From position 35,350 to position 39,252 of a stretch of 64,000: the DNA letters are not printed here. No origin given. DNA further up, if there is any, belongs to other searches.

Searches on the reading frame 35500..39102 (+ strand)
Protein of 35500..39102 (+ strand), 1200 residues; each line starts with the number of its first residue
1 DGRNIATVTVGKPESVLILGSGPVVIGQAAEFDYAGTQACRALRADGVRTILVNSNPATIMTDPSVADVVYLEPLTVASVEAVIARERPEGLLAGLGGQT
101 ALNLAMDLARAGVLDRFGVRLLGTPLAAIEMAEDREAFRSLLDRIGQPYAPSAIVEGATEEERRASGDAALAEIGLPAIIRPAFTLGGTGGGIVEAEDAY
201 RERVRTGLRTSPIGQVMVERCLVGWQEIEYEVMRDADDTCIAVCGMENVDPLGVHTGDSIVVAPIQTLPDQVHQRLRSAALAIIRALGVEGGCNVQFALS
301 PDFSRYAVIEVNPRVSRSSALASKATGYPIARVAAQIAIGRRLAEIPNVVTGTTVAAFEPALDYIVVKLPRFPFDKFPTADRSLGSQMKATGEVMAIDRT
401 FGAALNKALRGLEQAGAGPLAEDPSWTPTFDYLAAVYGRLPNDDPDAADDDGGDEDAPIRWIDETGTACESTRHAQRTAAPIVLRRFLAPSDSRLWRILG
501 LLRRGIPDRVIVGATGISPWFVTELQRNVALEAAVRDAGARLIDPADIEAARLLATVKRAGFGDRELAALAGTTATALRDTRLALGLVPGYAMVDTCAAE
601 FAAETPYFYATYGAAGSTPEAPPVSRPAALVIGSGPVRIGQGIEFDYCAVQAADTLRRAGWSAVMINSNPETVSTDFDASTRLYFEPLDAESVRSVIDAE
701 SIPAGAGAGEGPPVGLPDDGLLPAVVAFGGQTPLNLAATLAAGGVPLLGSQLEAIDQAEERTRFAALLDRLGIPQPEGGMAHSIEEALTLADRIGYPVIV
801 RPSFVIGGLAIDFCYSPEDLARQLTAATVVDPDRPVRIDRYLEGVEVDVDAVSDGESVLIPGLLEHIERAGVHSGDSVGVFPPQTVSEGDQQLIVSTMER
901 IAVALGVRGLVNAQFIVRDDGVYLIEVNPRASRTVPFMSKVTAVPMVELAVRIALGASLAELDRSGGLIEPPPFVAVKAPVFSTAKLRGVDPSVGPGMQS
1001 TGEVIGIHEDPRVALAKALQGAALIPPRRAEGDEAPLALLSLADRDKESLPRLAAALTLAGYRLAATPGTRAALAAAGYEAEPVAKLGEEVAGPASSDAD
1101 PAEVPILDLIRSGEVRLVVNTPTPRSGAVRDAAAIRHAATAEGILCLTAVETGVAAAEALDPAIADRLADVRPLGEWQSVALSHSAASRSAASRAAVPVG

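Call 6: search_protein_families(library=pfam, proteins=[window:35500-39102:+])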
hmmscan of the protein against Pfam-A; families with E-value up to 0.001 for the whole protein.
window:35500-39102:+ (1200 aa): 9 families
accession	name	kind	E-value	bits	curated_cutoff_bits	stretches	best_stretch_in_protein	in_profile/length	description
PF02786.22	CPSase_L_D2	-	2.8e-101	337.9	19.8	2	134-345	1-210/211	Carbamoyl-phosphate synthase L chain, ATP binding domain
PF25596.1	CPSase_L_D1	-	4.5e-84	278.5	27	2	14-130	3-117/118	Carbamoyl phosphate synthase preATP-grasp domain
PF02142.27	MGS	-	3.2e-13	50.1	24.1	1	1053-1148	5-94/94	MGS-like domain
PF15632.11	ATPgrasp_Ter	-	4e-13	49.7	29.1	1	840-957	9-111/131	ATP-grasp in the biosynthetic pathway with Ter operon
PF07478.18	Dala_Dala_lig_C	-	9.3e-13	48.6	24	2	787-945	28-185/204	D-ala D-ala ligase C-terminus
PF02787.25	CPSase_L_D3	-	3.6e-11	43.3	26.6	1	489-570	5-79/80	Carbamoyl-phosphate synthetase large chain, oligomerisation domain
PF02655.19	ATP-grasp_3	-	2.4e-10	41.1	23.2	1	765-931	8-157/160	ATP-grasp domain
PF02222.28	ATP-grasp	-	6.6e-07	29.6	27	0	768-931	3-163/179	ATP-grasp domain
PF01071.24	GARS_A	-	0.00042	20.6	27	0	766-930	8-188/194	Phosphoribosylglycinamide synthetase, ATP-grasp (A) domain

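Call 53: search_protein_families(library=ncbifam, proteins=[window:35521-39102:+])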
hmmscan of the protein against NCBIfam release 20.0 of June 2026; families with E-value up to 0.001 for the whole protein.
window:35521-39102:+ (1193 aa): 40 families (the best 25 are shown)
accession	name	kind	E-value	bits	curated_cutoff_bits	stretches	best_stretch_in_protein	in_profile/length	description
NF003671.0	PRK05294.1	equivalog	0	1297.2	599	2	7-409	8-405/1058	carbamoyl-phosphate synthase large subunit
TIGR01369.1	CPSaseII_lrg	equivalog_domain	0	1260.2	1027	2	5-416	5-410/1052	carbamoyl-phosphate synthase (glutamine-hydrolyzing) large subunit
TIGR01235.1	pyruv_carbox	equivalog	3.5e-23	81.1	1114.45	2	108-336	96-321/1143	pyruvate carboxylase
NF005525.0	PRK07178.1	equivalog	6.9e-23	81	768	2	728-953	89-320/471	acetyl-CoA carboxylase biotin carboxylase subunit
NF006406.0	PRK08654.1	equivalog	1.3e-22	80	739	2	728-953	90-321/499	acetyl-CoA carboxylase biotin carboxylase subunit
NF009554.0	PRK12999.1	equivalog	1.5e-20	72.7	965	2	108-338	100-327/1147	pyruvate carboxylase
NF002563.0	PRK02186.1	subfamily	2.5e-20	72.4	625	1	737-952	91-307/890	argininosuccinate lyase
NF009402.0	PRK12767.1-1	equivalog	6e-20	71.3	218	2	28-314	15-282/329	carbamoyl phosphate synthase-like protein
TIGR01205.1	D_ala_D_alaTIGR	subfamily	2.4e-19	69.5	245.65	2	104-306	83-285/318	D-alanine--D-alanine ligase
NF006367.0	PRK08591.1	subfamily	2.6e-19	69.3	597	2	730-953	92-322/451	acetyl-CoA carboxylase biotin carboxylase subunit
TIGR00514.1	accC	equivalog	3.7e-17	62.3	626.5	2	730-952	92-321/449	acetyl-CoA carboxylase biotin carboxylase subunit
NF002378.0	PRK01372.1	subfamily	1.3e-16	60.2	243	2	105-305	78-268/305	D-alanine--D-alanine ligase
NF053643.1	Ddl_archaea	equivalog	1.6e-16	60.3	500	2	737-949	90-297/367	putative pseudomurein biosynthesis ATP-grasp protein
NF006286.0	PRK08462.1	equivalog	3.2e-16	59.2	740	2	109-338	99-325/445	acetyl-CoA carboxylase biotin carboxylase subunit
NF009471.0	PRK12833.1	equivalog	1.2e-15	57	686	2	729-953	94-325/467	acetyl-CoA carboxylase biotin carboxylase subunit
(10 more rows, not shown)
